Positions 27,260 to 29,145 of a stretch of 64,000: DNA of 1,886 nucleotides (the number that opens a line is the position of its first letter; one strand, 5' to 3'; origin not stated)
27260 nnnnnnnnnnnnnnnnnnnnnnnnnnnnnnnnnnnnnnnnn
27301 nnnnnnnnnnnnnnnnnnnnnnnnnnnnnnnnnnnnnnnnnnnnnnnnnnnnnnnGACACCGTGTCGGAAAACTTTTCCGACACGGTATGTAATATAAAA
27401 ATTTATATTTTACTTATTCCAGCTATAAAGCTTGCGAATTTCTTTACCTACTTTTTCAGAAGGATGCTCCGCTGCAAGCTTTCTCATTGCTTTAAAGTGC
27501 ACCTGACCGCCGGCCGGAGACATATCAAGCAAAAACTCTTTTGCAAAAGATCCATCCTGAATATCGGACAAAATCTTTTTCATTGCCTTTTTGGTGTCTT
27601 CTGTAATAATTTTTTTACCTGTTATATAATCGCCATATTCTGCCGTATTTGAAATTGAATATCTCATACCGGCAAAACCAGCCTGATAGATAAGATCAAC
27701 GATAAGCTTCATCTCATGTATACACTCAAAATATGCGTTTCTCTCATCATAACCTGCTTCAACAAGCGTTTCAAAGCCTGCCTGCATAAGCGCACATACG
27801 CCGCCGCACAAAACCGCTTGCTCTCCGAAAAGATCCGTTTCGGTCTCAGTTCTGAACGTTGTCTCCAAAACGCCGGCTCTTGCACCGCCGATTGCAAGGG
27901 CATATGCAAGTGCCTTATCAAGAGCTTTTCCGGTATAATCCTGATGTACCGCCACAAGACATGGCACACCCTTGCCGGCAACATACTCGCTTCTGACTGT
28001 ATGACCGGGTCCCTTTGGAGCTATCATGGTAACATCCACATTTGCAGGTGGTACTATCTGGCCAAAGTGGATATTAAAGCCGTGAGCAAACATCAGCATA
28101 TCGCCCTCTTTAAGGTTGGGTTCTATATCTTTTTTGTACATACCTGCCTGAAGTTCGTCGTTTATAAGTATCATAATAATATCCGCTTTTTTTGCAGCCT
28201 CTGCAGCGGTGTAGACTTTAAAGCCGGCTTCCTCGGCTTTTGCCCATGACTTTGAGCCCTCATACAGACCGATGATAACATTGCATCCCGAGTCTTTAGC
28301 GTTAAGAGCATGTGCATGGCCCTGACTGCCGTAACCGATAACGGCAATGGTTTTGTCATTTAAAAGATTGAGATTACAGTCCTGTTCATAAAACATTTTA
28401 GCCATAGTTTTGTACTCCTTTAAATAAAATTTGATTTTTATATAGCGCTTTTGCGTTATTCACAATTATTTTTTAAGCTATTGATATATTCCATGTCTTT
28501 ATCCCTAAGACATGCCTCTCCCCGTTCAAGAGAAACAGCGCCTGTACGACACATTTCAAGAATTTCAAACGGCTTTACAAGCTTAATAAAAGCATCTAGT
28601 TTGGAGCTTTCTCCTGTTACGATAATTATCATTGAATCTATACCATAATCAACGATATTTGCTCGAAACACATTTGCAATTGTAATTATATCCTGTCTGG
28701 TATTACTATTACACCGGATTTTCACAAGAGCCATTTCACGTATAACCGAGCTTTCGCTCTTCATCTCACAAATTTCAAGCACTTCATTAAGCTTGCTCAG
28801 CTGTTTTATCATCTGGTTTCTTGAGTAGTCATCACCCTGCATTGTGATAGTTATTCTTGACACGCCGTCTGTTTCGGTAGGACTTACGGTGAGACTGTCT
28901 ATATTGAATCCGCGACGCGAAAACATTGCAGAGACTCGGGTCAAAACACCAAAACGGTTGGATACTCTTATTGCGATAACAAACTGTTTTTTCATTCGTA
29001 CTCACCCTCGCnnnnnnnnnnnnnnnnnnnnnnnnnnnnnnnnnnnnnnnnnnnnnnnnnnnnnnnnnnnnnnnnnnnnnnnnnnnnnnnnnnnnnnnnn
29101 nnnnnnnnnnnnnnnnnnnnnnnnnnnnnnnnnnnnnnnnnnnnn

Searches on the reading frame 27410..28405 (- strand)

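Call 7: search_protein_families(library=ncbifam, proteins=[window:27410-28405:-], max_evalue=1e-10)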
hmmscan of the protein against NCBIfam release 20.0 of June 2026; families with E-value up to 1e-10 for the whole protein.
window:27410-28405:- (331 aa): 4 families
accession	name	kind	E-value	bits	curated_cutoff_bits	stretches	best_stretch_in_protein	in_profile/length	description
NF004017.0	PRK05479.1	equivalog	8.1e-164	544.2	336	1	1-331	1-329/337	ketol-acid reductoisomerase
TIGR00465.1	ilvC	equivalog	6.2e-138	459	226.15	1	15-331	1-314/314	ketol-acid reductoisomerase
NF009940.0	PRK13403.1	equivalog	3.3e-134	446.9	406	1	3-329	2-325/335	ketol-acid reductoisomerase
NF003557.0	PRK05225.1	equivalog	6.1e-59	199.8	713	2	11-202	31-228/491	ketol-acid reductoisomerase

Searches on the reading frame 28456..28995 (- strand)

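Call 7: search_protein_families(library=ncbifam, proteins=[window:28456-28995:-], max_evalue=1e-10)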
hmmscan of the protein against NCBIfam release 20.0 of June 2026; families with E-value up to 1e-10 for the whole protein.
window:28456-28995:- (179 aa): 3 families
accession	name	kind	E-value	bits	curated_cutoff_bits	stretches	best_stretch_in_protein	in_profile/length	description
NF008864.0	PRK11895.1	equivalog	2.6e-57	193.1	119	1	5-161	4-160/164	acetolactate synthase small subunit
TIGR00119.1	acolac_sm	equivalog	6.7e-52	175.6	56.9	1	4-160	2-158/158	acetolactate synthase small subunit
NF006036.0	PRK08178.1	equivalog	3.2e-16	59.2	128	1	3-89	13-98/102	acetolactate synthase small subunit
